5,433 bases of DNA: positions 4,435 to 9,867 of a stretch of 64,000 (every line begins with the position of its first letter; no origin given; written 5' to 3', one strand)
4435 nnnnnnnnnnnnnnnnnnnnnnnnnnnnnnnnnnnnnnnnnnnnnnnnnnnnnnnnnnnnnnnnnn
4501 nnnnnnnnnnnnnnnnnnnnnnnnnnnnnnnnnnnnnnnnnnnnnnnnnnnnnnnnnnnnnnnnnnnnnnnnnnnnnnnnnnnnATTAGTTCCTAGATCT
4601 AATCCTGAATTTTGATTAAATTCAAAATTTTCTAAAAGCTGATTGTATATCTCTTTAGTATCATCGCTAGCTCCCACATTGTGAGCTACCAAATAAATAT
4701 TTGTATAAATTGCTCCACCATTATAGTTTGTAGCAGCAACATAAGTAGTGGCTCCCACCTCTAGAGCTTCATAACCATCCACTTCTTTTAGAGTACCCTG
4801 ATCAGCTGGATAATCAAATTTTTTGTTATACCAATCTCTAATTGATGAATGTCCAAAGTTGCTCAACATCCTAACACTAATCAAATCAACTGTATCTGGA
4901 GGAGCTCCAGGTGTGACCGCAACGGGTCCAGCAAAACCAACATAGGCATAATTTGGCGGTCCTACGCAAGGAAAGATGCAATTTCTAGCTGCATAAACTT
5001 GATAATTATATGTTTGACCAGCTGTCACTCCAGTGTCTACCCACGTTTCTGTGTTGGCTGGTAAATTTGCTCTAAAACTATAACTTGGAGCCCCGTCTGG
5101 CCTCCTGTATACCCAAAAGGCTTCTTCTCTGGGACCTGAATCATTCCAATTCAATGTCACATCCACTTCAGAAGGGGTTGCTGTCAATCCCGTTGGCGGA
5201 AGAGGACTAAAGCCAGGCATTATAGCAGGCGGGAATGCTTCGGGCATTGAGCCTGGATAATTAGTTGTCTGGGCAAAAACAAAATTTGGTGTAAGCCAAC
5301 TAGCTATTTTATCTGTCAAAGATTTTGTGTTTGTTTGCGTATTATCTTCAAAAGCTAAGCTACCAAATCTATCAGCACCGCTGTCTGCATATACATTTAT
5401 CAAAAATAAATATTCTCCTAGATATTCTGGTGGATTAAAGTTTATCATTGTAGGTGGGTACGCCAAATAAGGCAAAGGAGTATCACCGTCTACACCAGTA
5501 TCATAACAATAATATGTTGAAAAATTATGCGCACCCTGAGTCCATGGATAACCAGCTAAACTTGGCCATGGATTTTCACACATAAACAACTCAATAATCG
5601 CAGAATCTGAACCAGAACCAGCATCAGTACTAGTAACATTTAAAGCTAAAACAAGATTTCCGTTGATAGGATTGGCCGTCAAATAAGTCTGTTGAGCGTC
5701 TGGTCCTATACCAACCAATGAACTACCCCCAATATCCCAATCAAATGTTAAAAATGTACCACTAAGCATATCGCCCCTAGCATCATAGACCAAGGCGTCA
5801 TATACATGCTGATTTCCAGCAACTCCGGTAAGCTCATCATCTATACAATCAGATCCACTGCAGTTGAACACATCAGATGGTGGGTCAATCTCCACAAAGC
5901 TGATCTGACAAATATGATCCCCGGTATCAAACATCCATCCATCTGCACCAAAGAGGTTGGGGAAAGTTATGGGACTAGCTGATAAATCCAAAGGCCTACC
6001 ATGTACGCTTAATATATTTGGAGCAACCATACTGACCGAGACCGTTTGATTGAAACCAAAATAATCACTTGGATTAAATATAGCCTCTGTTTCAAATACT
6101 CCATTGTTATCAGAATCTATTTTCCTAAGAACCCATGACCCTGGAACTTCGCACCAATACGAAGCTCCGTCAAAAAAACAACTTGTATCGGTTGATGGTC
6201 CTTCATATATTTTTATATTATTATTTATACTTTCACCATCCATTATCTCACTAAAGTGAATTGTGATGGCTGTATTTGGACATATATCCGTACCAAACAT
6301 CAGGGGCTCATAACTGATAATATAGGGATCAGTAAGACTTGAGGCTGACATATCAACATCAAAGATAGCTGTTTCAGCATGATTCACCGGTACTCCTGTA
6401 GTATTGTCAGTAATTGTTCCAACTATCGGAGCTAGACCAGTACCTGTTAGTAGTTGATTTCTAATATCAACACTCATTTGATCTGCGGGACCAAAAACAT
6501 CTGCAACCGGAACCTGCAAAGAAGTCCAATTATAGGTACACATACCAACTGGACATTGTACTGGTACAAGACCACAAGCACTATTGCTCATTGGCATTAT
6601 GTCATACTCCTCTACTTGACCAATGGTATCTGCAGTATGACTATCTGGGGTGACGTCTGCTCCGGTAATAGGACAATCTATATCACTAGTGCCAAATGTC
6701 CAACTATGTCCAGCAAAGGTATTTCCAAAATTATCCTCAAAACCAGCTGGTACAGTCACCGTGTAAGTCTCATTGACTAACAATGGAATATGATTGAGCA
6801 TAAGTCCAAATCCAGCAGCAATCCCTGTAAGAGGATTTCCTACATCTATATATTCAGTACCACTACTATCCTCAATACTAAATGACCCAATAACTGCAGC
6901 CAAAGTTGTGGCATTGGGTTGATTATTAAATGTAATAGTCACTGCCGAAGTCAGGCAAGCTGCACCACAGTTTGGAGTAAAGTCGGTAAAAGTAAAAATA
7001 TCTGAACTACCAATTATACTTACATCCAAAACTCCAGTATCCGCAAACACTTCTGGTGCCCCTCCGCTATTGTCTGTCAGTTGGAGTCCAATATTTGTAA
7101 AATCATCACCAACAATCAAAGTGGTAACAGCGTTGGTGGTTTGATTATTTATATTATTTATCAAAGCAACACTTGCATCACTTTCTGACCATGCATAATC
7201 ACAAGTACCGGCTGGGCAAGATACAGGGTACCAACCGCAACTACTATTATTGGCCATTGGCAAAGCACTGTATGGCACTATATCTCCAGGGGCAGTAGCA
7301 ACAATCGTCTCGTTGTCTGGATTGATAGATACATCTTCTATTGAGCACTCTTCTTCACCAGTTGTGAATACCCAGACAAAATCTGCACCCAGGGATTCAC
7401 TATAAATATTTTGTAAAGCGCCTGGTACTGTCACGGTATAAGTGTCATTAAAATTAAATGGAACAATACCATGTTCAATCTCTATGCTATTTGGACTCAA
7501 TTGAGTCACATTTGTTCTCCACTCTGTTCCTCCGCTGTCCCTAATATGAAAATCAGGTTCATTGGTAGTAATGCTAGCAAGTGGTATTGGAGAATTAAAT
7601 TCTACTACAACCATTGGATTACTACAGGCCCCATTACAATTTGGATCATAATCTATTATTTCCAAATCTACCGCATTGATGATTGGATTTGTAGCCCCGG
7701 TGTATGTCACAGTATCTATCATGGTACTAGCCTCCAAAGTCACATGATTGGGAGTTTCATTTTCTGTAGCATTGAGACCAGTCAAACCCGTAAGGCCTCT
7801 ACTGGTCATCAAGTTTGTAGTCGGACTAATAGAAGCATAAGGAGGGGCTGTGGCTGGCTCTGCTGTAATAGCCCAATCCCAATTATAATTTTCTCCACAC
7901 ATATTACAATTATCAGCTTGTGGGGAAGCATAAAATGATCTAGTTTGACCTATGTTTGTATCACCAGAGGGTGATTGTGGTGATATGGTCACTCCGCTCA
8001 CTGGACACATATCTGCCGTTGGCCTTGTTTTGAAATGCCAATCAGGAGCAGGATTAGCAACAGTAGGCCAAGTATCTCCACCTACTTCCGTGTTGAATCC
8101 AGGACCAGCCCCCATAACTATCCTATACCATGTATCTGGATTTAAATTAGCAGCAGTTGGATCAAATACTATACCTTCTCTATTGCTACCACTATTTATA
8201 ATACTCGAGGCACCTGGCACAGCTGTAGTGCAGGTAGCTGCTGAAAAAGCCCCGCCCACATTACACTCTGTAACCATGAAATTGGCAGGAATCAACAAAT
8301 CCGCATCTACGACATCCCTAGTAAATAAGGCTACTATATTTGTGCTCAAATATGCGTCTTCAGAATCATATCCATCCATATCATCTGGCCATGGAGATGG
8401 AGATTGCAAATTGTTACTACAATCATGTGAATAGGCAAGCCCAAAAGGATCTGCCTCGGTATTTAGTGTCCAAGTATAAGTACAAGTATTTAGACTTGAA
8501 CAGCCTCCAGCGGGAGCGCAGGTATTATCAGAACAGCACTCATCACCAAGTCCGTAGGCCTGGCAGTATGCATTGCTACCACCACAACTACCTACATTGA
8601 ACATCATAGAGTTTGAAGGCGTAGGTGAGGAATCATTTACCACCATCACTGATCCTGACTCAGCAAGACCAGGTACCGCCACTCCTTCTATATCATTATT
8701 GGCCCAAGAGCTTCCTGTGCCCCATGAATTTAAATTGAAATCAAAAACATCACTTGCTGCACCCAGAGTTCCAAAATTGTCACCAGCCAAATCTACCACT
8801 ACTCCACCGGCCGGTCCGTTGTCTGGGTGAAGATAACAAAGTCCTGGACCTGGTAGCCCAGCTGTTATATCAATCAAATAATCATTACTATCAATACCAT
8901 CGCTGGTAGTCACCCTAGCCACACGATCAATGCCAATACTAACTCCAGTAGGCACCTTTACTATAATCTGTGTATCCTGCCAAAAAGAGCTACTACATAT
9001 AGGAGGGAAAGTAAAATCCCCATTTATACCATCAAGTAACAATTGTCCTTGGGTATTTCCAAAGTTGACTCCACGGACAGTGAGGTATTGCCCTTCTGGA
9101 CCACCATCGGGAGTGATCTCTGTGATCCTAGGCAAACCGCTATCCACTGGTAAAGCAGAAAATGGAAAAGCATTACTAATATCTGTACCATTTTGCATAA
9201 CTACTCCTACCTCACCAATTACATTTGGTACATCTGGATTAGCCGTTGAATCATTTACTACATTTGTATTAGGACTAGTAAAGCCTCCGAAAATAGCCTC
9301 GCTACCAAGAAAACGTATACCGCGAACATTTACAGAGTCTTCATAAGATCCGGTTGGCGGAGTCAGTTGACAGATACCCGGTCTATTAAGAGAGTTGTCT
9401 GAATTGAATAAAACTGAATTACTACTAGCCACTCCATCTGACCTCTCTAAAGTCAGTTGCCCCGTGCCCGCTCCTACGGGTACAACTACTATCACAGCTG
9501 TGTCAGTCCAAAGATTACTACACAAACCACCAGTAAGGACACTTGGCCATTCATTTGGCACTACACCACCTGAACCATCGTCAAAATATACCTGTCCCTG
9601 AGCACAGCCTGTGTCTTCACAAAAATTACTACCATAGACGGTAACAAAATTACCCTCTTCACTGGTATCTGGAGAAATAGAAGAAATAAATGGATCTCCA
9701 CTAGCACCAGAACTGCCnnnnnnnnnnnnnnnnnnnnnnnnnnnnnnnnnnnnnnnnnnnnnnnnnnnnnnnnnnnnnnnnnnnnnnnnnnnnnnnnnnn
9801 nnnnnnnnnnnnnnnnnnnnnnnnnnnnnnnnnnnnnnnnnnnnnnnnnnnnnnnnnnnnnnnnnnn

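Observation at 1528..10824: Giant 3098-aa surface protein with a T4SS-pilin/TrbC-like N-terminal anchor, IPT/TIG and Fn3 domains, and myxo-type cysteine-rich repeats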

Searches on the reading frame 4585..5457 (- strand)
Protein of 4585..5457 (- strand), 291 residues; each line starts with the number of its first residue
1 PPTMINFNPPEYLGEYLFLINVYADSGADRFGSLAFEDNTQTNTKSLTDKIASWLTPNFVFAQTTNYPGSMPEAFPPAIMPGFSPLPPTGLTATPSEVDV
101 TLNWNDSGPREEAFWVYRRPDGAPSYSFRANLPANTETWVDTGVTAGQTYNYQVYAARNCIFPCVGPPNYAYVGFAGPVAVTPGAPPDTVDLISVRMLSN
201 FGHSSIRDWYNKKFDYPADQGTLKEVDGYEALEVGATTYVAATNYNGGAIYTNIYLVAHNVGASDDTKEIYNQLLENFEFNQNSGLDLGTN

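Call 8: search_protein_families(library=pfam, max_evalue=10, proteins=[window:4585-5457:-])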
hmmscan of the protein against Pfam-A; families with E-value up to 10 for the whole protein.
seq(291 aa): 2 families
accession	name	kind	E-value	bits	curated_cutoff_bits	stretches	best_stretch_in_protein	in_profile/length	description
PF00041.27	fn3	-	0.009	16.6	25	1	87-158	2-70/84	Fibronectin type III domain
PF01497.23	Peripla_BP_2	-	0.24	11.2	27.5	1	229-276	74-121/235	Periplasmic binding protein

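Call 9: search_protein_families(library=ncbifam, max_evalue=10, proteins=[window:4585-5457:-])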
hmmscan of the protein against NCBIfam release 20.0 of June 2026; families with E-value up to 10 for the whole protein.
seq(291 aa): 0 families

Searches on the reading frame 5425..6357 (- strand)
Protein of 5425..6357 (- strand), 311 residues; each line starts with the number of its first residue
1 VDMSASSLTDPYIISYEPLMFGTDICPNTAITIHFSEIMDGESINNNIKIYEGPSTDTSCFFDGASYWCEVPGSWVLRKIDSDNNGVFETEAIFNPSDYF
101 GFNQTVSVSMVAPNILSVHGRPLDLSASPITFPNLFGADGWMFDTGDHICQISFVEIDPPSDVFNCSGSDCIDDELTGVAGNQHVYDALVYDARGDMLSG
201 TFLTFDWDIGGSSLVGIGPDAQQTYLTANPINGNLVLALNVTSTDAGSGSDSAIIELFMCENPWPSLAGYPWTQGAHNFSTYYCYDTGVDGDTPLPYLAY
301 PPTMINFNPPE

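Call 8: search_protein_families(library=pfam, max_evalue=10, proteins=[window:5425-6357:-])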
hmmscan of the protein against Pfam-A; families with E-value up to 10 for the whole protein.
seq(311 aa): 1 family
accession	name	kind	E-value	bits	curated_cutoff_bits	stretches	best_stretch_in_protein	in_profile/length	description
PF13205.12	Big_5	-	9.7e-05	23.5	23.6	1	9-54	3-48/105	Bacterial Ig-like domain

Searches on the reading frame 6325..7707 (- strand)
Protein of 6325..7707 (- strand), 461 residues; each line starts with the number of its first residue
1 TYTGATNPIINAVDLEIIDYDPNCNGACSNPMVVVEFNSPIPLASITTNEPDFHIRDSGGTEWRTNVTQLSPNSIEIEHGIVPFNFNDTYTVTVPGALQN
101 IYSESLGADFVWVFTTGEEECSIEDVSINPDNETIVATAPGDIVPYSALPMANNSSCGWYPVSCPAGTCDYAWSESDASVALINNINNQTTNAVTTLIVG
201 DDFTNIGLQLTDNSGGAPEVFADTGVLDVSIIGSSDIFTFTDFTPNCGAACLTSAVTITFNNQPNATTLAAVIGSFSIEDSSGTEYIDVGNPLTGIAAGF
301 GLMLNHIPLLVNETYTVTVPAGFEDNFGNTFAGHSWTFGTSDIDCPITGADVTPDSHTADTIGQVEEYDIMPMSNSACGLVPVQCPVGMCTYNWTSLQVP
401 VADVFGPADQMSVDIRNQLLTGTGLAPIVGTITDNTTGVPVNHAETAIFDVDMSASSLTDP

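Call 8: search_protein_families(library=pfam, max_evalue=10, proteins=[window:6325-7707:-])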
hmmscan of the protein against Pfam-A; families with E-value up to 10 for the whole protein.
seq(461 aa): 2 families
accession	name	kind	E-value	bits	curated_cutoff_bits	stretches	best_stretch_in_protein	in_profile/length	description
PF13205.12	Big_5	-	1.4e-12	48.7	23.6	2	239-340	6-105/105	Bacterial Ig-like domain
PF07613.16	DUF1576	-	0.05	13.6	25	1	266-303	106-143/178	Protein of unknown function (DUF1576)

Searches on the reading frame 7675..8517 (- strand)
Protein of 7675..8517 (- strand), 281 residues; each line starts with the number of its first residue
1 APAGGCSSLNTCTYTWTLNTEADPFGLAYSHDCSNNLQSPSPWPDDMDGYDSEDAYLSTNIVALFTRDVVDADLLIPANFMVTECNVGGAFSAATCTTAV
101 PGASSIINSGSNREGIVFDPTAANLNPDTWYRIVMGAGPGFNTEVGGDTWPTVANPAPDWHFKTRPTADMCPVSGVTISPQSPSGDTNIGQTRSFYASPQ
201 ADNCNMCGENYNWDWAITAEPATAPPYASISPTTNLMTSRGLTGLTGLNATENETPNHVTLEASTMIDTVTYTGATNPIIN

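Call 8: search_protein_families(library=pfam, max_evalue=10, proteins=[window:7675-8517:-])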
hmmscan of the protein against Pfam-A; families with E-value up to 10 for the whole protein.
seq(281 aa): 0 families

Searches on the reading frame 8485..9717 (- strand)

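Call 8: search_protein_families(library=pfam, max_evalue=10, proteins=[window:8485-9717:-])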
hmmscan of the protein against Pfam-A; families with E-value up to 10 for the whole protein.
seq(411 aa): 2 families
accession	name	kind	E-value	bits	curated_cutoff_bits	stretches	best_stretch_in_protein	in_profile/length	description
PF01833.30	TIG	-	3.9e-12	46.4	20.9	3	196-261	1-61/84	IPT/TIG domain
PF17803.7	Cadherin_4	-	2.3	9.2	25.1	1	204-237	39-71/71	Bacterial cadherin-like domain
